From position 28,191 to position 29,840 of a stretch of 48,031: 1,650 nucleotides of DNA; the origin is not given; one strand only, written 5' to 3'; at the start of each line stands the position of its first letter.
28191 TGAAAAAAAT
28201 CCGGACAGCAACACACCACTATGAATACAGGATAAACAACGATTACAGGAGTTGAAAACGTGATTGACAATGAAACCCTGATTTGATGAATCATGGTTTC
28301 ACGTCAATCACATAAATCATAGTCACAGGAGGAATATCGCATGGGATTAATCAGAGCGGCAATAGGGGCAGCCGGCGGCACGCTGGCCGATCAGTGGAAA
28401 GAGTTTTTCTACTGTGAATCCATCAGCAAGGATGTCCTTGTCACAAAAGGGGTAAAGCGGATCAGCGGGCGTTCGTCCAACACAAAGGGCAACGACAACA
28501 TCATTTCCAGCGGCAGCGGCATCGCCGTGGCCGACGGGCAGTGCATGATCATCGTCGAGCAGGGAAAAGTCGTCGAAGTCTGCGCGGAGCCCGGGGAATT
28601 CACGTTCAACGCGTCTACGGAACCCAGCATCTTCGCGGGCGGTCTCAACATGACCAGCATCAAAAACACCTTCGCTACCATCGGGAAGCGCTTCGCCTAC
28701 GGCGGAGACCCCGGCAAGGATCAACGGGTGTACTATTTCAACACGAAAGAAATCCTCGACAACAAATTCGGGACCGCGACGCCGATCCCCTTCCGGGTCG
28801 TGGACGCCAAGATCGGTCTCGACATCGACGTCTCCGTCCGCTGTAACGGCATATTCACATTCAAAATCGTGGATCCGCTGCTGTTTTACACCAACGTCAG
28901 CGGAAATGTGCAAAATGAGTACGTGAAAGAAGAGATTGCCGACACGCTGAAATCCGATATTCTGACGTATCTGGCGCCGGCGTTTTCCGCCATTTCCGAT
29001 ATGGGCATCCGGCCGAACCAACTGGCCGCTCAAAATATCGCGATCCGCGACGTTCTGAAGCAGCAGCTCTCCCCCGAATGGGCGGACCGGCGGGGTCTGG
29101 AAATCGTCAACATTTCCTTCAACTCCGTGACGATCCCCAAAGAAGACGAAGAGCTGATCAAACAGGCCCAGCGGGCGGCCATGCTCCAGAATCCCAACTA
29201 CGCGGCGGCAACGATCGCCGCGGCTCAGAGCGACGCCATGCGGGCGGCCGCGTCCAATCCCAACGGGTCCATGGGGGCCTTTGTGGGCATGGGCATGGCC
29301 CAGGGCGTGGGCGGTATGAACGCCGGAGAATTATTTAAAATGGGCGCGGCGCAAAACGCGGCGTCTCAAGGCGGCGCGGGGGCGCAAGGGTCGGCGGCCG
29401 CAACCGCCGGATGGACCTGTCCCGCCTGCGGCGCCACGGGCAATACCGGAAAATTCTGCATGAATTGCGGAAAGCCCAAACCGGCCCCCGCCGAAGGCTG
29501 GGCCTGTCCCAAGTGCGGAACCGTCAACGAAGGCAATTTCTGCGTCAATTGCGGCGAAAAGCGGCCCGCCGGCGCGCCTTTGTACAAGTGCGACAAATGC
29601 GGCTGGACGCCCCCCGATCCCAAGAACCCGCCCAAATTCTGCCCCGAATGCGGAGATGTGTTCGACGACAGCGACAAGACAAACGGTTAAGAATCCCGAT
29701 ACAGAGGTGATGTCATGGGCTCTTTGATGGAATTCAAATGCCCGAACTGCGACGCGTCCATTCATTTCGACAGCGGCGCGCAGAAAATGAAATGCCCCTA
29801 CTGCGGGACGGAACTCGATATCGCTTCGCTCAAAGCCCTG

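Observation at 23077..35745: YdjI/YdjG/YdjH-like SPFH + Zn-ribbon + TPM membrane-stress module inserted inside the conserved alpha-2-macroglobulin / PBP1C pair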

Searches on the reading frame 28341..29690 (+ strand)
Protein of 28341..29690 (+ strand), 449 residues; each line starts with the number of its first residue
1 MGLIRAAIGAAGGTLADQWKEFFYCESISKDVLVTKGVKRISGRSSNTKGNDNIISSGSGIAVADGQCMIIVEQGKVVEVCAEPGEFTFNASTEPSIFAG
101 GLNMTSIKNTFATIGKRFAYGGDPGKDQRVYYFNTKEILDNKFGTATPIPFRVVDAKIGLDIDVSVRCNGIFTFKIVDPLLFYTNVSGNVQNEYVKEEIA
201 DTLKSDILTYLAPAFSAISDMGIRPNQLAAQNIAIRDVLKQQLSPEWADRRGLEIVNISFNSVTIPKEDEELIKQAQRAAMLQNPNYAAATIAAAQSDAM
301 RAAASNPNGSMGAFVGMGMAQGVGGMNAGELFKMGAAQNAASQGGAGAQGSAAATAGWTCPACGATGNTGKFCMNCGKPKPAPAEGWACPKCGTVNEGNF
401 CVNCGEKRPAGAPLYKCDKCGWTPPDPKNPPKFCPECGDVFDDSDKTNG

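Call 3: search_protein_families(library=pfam, proteins=[window:28341-29690:+], max_evalue=0.01)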
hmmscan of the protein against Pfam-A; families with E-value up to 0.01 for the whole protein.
window:28341-29690:+ (449 aa): 4 families
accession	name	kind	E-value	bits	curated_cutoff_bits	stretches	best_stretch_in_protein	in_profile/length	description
PF13421.11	Band_7_1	-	1.6e-19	70.8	24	1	52-277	8-207/211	SPFH domain-Band 7 family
PF12773.13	DZR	-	2e-05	25.1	27.3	1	360-405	1-45/45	Double zinc ribbon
PF01145.31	Band_7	-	4.9e-05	23.9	23.6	1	164-298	58-175/176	SPFH domain / Band 7 family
PF13248.11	Zn_ribbon_3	-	0.001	18.9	27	0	415-440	3-25/26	zinc-ribbon domain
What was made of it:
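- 28341..29690 (+): Soluble SPFH protein of the Band_7_1 / YdjI type, 449 aa. A low-complexity linker is followed by three C-terminal zinc ribbons. PF13421 at 70.8 bits (call 3).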

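Call 4: search_protein_families(library=ncbifam, proteins=[window:28341-29690:+], max_evalue=0.01)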
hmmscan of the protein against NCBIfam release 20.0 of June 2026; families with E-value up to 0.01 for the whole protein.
window:28341-29690:+ (449 aa): 1 family
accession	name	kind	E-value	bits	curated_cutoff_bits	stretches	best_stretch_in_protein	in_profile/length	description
NF033497.1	rubre_like_arch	subfamily_domain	0.0032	17.1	32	0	373-394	3-24/34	rubrerythrin-like domain-containing protein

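Call 7: find_encoding_contigs(protein=window:28341-29690:+, flank=10000, max_places=6)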
Protein window:28341-29690:+ (449 aa): no gene with exactly this product is on record in the collection.
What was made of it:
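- Tried and rejected: Exact look-up of the window's SPFH protein found nothing on record (call 7).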

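Call 8: find_homologous_proteins(query=window:28341-29690:+, max_evalue=0.00001)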
Query window:28341-29690:+ (449 aa): 8000 proteins with E <= 0.00001 among 8000 candidates; the best 120 are listed.
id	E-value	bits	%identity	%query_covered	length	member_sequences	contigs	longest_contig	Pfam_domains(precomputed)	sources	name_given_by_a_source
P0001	0.0e+0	1025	99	100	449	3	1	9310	PF13421.12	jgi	-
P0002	3.8e-216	736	66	99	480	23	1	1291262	PF13421.12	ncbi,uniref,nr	ncbi:SPFH domain-containing protein [Ruminococcus sp. Marseille-P6503]|uniref:SPFH domain-containing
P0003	4.4e-216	736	-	-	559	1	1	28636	PF13421.12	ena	-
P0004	7.3e-210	716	67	99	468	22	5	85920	PF13421.12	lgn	-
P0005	1.5e-208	711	67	99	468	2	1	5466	PF13421.12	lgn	-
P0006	7.2e-203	693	62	99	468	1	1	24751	PF12773.14,PF13421.12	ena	-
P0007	2.3e-202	691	67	99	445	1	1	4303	PF13421.12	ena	-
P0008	3.8e-202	690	63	99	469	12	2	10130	PF01145.32,PF13421.12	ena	-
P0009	8.3e-202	689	64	99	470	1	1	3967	PF13421.12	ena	-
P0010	1.3e-201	689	64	99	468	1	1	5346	PF13421.12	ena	-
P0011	3.0e-201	687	64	99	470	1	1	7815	PF13421.12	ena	-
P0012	6.3e-201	686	64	99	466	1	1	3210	PF01145.32,PF13421.12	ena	-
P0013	8.5e-201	686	63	99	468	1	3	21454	PF13421.12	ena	-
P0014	1.0e-200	686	63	99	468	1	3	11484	PF13421.12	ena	-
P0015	1.0e-200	686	63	99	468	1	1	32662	PF13421.12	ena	-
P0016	1.2e-200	685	62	99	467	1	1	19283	PF01145.32,PF13421.12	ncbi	ncbi:MAG: SPFH domain-containing protein [Faecousia sp.]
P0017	1.3e-200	685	63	99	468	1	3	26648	PF13421.12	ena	-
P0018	3.5e-200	684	64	99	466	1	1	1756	PF13421.12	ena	-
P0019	7.0e-200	683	62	99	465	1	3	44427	PF01145.32,PF13421.12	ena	-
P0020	1.1e-199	682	64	99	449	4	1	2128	PF01145.32,PF12773.14,PF13421.12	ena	-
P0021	1.3e-199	682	62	99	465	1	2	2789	PF01145.32,PF13421.12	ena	-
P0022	1.5e-199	682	62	99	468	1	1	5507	PF01145.32,PF13421.12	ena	-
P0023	2.4e-199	681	67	99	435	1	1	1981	PF01145.32,PF13421.12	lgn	-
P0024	3.8e-199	680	67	99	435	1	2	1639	PF01145.32,PF13421.12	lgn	-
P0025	4.0e-199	680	63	99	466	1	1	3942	PF01145.32,PF13421.12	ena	-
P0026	4.7e-199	680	66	99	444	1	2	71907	PF13421.12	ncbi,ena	-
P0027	6.3e-199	680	66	99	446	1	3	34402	PF13421.12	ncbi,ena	-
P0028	6.5e-199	680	62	99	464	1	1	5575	PF01145.32,PF13421.12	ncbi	ncbi:MAG: SPFH domain-containing protein [Faecousia sp.]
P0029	9.0e-199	679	62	99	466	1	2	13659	PF01145.32,PF13421.12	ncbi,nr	ncbi:MAG: SPFH domain-containing protein [Faecousia sp.]|nr:SPFH domain-containing protein [Bacillot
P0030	1.4e-198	678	63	99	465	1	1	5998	PF01145.32,PF13421.12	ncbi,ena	-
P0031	1.8e-198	678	67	99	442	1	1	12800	PF01145.32,PF13421.12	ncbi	-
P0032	2.2e-198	678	63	99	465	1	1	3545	PF01145.32,PF13421.12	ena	-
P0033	5.2e-198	677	62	99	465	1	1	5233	PF01145.32,PF13421.12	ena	-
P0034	5.3e-198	677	62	99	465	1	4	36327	PF01145.32,PF13421.12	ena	-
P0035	6.3e-198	676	62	99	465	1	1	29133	PF01145.32,PF13421.12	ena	-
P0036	6.3e-198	676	67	99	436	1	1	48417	PF01145.32,PF13421.12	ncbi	-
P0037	8.1e-198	676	57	99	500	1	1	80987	PF01145.32,PF13421.12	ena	-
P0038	1.0e-197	676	65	99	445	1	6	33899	PF01145.32,PF13421.12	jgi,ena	-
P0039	1.2e-197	675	65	99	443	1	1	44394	PF12773.14,PF13421.12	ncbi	-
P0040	1.4e-197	675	63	99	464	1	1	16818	PF13421.12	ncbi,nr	ncbi:MAG: SPFH domain-containing protein [Clostridiales bacterium]|nr:SPFH domain-containing protein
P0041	2.1e-197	675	65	99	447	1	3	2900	PF13421.12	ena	-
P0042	2.8e-197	674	65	99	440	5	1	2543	PF12773.14,PF13421.12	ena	-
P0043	4.2e-197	674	66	99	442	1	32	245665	PF01145.32,PF13421.12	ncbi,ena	-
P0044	4.9e-197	673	64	99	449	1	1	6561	PF13421.12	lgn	-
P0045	5.8e-197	673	63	99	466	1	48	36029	PF13421.12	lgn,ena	-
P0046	7.2e-197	673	66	99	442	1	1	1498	PF01145.32,PF13421.12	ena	-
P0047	7.4e-197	673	65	99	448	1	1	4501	PF13421.12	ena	-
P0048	7.4e-197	673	66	99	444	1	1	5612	PF01145.32,PF13421.12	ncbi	-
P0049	1.1e-196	672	63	100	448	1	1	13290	PF12773.14,PF13421.12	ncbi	-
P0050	1.2e-196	672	63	99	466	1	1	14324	PF13421.12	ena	-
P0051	1.3e-196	672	66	99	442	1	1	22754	PF01145.32,PF13421.12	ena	-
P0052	1.4e-196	672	65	99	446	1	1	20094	PF13421.12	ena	-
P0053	1.4e-196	672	63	99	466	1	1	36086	PF13421.12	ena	-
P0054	1.5e-196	672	65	99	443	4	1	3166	PF01145.32,PF13421.12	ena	-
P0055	1.5e-196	672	63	99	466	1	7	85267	PF13421.12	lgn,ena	-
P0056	1.5e-196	672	63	99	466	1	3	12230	PF13421.12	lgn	-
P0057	1.5e-196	672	63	99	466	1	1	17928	PF13421.12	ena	-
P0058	1.5e-196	672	61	99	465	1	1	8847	PF01145.32,PF13421.12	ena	-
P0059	1.5e-196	672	64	99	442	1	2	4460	PF12773.14,PF13421.12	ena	-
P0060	1.6e-196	672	65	99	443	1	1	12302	PF01145.32,PF13421.12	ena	-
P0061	1.7e-196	672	66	99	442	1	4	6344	PF01145.32,PF13421.12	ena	-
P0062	2.1e-196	671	65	99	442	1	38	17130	PF01145.32,PF13421.12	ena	-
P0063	2.4e-196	671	63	99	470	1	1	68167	PF13421.12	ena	-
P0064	2.5e-196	671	65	99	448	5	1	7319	PF13421.12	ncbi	ncbi:MAG: SPFH domain-containing protein [Eubacterium sp.]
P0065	2.6e-196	671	61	99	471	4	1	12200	PF13421.12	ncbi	-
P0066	2.6e-196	671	66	99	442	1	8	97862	PF01145.32,PF13421.12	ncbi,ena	-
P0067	2.7e-196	671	62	99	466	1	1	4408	PF13421.12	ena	-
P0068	3.3e-196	671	65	100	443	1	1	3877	PF01145.32,PF13421.12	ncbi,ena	-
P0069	3.3e-196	671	64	99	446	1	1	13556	PF13421.12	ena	-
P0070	3.4e-196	671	63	99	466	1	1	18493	PF13421.12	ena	-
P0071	3.9e-196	670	63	99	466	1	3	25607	PF13421.12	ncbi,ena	-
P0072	4.4e-196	670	66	99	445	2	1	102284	PF13421.12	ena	-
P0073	4.4e-196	670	66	99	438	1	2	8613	PF13421.12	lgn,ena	-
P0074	4.7e-196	670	65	99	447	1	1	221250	PF01145.32,PF13421.12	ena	-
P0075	4.8e-196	670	64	99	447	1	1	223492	PF01145.32,PF13421.12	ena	-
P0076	4.9e-196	670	64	100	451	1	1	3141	PF13421.12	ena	-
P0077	5.3e-196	670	63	99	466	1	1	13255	PF13421.12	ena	-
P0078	5.5e-196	670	65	99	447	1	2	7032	PF13421.12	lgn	-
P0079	6.1e-196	670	62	99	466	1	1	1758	PF13421.12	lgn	-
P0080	6.2e-196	670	64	99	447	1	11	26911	PF01145.32,PF13421.12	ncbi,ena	-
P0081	6.6e-196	670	65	99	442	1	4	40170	PF01145.32,PF13421.12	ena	-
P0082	7.8e-196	669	64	99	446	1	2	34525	PF13421.12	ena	-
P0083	8.4e-196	669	65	99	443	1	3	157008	PF01145.32,PF13421.12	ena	-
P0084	9.1e-196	669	65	99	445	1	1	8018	PF13421.12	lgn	-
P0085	9.3e-196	669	65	99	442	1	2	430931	PF01145.32,PF13421.12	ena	-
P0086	9.8e-196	669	65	99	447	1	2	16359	PF13421.12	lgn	-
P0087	1.1e-195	669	65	99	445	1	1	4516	PF01145.32,PF13421.12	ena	-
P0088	1.1e-195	669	64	99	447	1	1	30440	PF13421.12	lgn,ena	-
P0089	1.1e-195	669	65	100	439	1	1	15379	PF01145.32,PF13421.12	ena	-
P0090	1.2e-195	669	62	99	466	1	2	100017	PF13421.12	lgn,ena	-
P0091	1.2e-195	669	65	100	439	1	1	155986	PF01145.32,PF13421.12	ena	-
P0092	1.2e-195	669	63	100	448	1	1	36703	PF12773.14,PF13421.12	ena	-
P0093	1.4e-195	669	65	100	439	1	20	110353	PF01145.32,PF13421.12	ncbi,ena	-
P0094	1.5e-195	669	65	99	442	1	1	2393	PF01145.32,PF13421.12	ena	-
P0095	1.5e-195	668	65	99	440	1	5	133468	PF01145.32,PF13421.12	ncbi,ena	-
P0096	1.6e-195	668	65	99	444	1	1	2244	PF13421.12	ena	-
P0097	1.6e-195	668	65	99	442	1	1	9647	PF01145.32,PF13421.12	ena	-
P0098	1.7e-195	668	65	100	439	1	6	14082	PF01145.32,PF13421.12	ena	-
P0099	1.8e-195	668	65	100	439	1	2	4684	PF01145.32,PF13421.12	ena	-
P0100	1.8e-195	668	65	99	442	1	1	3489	PF01145.32,PF13421.12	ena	-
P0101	2.1e-195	668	65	100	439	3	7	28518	PF01145.32,PF13421.12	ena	-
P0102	2.3e-195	668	64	99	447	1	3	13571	PF01145.32,PF13421.12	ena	-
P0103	2.5e-195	668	65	99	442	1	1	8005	PF01145.32,PF13421.12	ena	-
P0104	2.8e-195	668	65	99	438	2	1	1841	PF13421.12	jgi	jgi:membrane protease subunit (stomatin/prohibitin family)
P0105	3.4e-195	667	64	99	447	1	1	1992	PF13421.12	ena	-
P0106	3.6e-195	667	65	99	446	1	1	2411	PF13421.12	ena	-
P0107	3.8e-195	667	64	99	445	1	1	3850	PF01145.32,PF13421.12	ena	-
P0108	3.8e-195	667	65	99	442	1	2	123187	PF01145.32,PF13421.12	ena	-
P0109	3.9e-195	667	65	99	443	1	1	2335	PF01145.32,PF13421.12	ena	-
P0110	4.2e-195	667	63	99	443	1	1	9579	PF01145.32,PF13421.12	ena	-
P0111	4.3e-195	667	65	100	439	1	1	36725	PF01145.32,PF13421.12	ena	-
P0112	4.3e-195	667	61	99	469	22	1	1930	PF13421.12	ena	-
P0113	4.4e-195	667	65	100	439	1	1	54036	PF01145.32,PF13421.12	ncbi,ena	-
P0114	4.5e-195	667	64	99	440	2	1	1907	PF01145.32,PF12773.14,PF13421.12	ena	-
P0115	4.7e-195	667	65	100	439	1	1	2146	PF01145.32,PF13421.12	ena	-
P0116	4.8e-195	667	65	99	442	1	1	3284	PF13421.12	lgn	-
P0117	5.0e-195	667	59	99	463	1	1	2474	PF13421.12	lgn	-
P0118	5.0e-195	667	64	99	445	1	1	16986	PF01145.32,PF13421.12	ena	-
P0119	5.2e-195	667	64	99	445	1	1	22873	PF01145.32,PF13421.12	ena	-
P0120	5.4e-195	667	65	99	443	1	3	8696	PF01145.32,PF13421.12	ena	-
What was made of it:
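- After the 99% hit, SPFH identity drops to 66-67%, and every named hit is Clostridial (call 8). The cassette's nearest outside relatives are Clostridial (call 8).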

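Call 9: find_encoding_contigs(protein=P0001, flank=10000, max_places=3)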
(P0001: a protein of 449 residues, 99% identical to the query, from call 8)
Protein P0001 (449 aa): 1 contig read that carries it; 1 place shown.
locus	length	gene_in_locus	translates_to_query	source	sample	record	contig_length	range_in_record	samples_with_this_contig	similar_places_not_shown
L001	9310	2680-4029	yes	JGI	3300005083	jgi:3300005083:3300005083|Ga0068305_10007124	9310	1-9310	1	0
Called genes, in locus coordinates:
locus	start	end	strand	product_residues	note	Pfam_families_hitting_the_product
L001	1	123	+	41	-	?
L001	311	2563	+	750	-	-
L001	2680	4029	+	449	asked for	PF13421:Band_7_1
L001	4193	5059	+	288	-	-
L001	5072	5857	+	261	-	PF04536:TPM_phosphatase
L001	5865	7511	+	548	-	-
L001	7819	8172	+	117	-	PF06832:BiPBP_C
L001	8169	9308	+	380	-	?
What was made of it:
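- Tried and rejected: The 99% relative P0001 had to be used instead (call 9).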

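Call 10: find_encoding_contigs(protein=P0002, flank=10000, max_places=3)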
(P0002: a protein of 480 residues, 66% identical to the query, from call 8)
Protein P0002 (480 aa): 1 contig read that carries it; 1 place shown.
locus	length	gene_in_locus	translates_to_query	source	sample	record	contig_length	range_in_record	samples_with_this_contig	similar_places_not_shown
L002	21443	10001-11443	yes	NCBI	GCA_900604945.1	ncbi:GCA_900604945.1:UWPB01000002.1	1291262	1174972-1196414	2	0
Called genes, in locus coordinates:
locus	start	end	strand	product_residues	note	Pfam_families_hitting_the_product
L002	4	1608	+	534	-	PF01087:GalP_UDP_transf, PF02744:GalP_UDP_tr_C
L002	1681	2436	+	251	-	PF02585:PIG-L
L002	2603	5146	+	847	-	PF09586:YfhO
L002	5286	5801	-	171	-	PF00149:Metallophos, PF12850:Metallophos_2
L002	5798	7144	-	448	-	PF18475:PIN7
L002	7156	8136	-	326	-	PF00657:Lipase_GDSL, PF13472:Lipase_GDSL_2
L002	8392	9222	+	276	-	PF02311:AraC_binding, PF07883:Cupin_2, PF00165:HTH_AraC (faint), PF12833:HTH_18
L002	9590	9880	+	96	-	-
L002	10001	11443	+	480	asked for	PF13421:Band_7_1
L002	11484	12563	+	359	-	PF07754:Ribosomal_aS21 (weak)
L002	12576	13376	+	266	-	PF04536:TPM_phosphatase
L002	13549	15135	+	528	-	PF13396:PLDc_N, PF13091:PLDc_2 (weak), PF00614:PLDc (weak), PF13091:PLDc_2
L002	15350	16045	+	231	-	PF04607:RelA_SpoT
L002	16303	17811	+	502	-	PF00004:AAA, PF07728:AAA_5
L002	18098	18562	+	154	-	PF05198:IF3_N, PF00707:IF3_C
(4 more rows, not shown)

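Call 17: find_related_loci(query=window:28341-29690:+, collection=metagenome_contigs, flank=10000)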
Query window:28341-29690:+ (449 aa) in metagenome_contigs; peptide patterns used: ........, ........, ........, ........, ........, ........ (x = any residue, [..] = any of these).
600 stretches matched a pattern (row limit reached: there are more); 576 encode a relative of the query (tblastn E <= 1e-3); the best 80 are kept; 80 distinct loci.
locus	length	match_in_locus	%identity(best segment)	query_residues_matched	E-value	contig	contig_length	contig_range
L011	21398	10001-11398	67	1-445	0e+0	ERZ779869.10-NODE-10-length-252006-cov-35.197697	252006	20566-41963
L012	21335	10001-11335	64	1-445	0e+0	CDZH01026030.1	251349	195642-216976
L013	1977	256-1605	63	1-445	0e+0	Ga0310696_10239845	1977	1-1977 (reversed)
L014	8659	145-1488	64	1-446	0e+0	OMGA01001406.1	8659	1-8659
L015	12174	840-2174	64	1-445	0e+0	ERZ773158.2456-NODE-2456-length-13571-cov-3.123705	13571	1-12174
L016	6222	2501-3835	64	1-446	0e+0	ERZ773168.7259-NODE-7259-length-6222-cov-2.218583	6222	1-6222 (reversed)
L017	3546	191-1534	64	1-446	0e+0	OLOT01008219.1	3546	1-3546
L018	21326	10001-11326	64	1-446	0e+0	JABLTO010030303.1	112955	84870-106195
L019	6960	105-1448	64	1-446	0e+0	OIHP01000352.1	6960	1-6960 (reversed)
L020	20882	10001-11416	61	1-446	0e+0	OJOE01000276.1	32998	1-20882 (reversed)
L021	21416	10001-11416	61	1-446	0e+0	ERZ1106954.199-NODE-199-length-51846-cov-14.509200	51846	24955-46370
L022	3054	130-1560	60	1-446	0e+0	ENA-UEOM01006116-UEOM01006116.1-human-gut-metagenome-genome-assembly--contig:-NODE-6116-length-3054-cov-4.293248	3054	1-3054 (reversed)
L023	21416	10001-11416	62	1-446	0e+0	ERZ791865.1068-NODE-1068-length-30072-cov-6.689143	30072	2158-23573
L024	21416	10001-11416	61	1-446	0e+0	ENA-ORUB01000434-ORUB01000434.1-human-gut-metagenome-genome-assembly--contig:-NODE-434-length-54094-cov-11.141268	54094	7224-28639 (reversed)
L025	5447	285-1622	63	1-445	0e+0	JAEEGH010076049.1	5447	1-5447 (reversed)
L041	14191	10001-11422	60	1-446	0e+0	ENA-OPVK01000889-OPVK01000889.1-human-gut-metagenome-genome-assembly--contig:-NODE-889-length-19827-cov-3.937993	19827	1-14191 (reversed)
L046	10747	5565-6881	63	1-446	0e+0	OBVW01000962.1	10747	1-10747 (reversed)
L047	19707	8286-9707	60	1-446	0e+0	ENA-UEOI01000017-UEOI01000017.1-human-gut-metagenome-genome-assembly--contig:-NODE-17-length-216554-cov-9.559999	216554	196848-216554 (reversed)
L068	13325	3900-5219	64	1-445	0e+0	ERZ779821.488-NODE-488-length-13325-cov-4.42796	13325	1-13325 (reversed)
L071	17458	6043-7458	63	1-446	0e+0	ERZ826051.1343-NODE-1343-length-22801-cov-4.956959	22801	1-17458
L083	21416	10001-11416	62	1-446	0e+0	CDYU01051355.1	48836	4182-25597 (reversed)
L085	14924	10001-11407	61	1-448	0e+0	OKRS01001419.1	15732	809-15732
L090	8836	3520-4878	62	1-445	0e+0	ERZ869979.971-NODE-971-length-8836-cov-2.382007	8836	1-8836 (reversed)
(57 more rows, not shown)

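Call 23: search_protein_families(library=pfam, proteins=[L046:4315-4956:+, L090:3100-3483:+, L020:8973-9881:+, L041:5524-6774:+, L085:534-2219:+, L020:11584-12144:+, L071:8210-9511:+, L068:5898-6839:+, L047:7624-8217:+, L083:14910-15662:+], max_evalue=0.001)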
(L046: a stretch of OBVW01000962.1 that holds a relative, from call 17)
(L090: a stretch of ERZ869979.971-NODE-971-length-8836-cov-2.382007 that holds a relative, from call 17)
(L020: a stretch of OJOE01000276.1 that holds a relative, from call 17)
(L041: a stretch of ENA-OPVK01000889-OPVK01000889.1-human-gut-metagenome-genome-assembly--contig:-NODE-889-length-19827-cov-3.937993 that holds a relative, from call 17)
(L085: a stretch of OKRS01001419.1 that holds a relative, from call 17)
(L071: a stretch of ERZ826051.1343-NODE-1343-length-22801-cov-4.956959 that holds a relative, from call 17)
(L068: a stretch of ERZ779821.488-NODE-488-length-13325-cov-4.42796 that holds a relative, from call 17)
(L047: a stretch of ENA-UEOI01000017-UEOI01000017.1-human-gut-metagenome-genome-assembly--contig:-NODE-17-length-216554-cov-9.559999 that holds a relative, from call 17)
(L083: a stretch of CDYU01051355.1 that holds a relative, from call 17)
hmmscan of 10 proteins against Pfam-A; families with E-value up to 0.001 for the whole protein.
L046:4315-4956:+ (213 aa): 4 families
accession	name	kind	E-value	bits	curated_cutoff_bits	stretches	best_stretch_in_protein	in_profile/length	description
PF00072.30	Response_reg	-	6.9e-16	58.8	30.2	1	6-118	1-110/111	Response regulator receiver domain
PF00196.25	GerE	-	7.5e-13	48.3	23.5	1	145-197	3-55/57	Bacterial regulatory proteins, luxR family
PF08281.18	Sigma70_r4_2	-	1.2e-06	28.5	25.7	1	148-185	14-52/54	Sigma-70, region 4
PF13384.12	HTH_23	-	0.00028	21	24.6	1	150-187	8-44/50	Homeodomain-like domain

L090:3100-3483:+ (127 aa): 0 families

L020:8973-9881:+ (302 aa): 0 families

L041:5524-6774:+ (416 aa): 2 families
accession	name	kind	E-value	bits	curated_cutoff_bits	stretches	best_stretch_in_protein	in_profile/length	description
PF02518.31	HATPase_c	-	7.9e-05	23.5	26.4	1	331-397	8-93/111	Histidine kinase-, DNA gyrase B-, and HSP90-like ATPase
PF14198.11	TnpV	-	0.00027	21.3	27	1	172-250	5-82/111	Transposon-encoded protein TnpV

L085:534-2219:+ (561 aa): 1 family
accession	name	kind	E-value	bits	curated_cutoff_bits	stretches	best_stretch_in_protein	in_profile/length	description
PF16927.11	HisKA_7TM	-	6.5e-05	23.3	28.6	1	55-234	12-187/224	N-terminal 7TM region of histidine kinase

L020:11584-12144:+ (186 aa): 1 family
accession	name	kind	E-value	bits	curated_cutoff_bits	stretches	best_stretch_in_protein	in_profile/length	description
PF12158.14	DUF3592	-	0.00042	21.4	25.3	1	61-127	2-67/84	Domain of unknown function (DUF3592)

L071:8210-9511:+ (433 aa): 2 families
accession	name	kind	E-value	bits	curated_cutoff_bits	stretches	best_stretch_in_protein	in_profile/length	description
PF13248.11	Zn_ribbon_3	-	1.4e-08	34.3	27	1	192-217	3-26/26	zinc-ribbon domain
PF07282.18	Cas12f1-like_TNB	-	0.00093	19.7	26.3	0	191-217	28-50/60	Cas12f1-like, TNB domain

L068:5898-6839:+ (313 aa): 4 families
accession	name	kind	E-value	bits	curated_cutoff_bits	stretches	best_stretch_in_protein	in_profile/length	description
PF14471.11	DUF4428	-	2e-18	66.4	27.8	1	9-54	2-50/51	Domain of unknown function (DUF4428)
PF12773.13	DZR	-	6.8e-06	26.6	27.3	0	290-310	12-32/45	Double zinc ribbon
PF18912.6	DZR_2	-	0.00011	22.4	27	0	8-39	9-33/56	Double zinc ribbon domain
PF00641.23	Zn_ribbon_RanBP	-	0.00016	21.3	27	0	229-251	4-27/30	Zn-finger in Ran binding protein and others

L047:7624-8217:+ (197 aa): 0 families

L083:14910-15662:+ (250 aa): 0 families

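Call 36: search_protein_families(library=padloc, proteins=[window:28341-29690:+], max_evalue=0.01)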
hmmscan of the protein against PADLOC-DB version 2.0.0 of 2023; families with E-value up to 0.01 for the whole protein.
window:28341-29690:+ (449 aa): 0 families
